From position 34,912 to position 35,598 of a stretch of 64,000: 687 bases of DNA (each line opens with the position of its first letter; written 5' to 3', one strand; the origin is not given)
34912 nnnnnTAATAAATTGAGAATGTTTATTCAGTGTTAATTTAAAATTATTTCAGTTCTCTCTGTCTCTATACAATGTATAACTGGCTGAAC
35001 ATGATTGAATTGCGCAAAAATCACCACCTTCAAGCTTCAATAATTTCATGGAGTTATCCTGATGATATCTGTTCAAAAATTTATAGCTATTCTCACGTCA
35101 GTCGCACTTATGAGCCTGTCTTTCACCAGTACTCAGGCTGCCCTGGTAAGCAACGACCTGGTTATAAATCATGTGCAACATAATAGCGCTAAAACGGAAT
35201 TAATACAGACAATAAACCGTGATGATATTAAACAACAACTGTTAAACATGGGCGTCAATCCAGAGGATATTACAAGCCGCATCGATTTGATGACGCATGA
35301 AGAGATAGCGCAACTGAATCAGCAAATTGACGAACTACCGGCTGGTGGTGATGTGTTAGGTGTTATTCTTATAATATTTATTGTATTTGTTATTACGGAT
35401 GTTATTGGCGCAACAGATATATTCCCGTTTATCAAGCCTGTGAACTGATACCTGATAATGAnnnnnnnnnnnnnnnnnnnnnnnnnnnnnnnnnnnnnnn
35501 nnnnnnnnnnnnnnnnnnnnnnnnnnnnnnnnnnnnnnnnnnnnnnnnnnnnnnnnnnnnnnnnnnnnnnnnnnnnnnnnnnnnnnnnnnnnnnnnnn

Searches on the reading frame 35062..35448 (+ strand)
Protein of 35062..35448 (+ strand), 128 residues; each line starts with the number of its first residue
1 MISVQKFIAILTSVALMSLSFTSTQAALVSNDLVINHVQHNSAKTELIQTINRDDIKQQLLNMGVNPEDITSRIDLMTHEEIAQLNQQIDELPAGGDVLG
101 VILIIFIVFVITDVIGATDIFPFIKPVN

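Call 6: search_protein_families(library=pfam, proteins=[window:35062-35448:+], max_evalue=0.01)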
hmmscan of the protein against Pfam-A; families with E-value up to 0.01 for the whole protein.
window:35062-35448:+ (128 aa): 1 family
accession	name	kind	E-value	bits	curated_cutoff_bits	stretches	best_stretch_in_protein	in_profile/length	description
PF20332.3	DUF6627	-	6.7e-43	146.2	27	1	5-128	1-125/125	Family of unknown function (DUF6627)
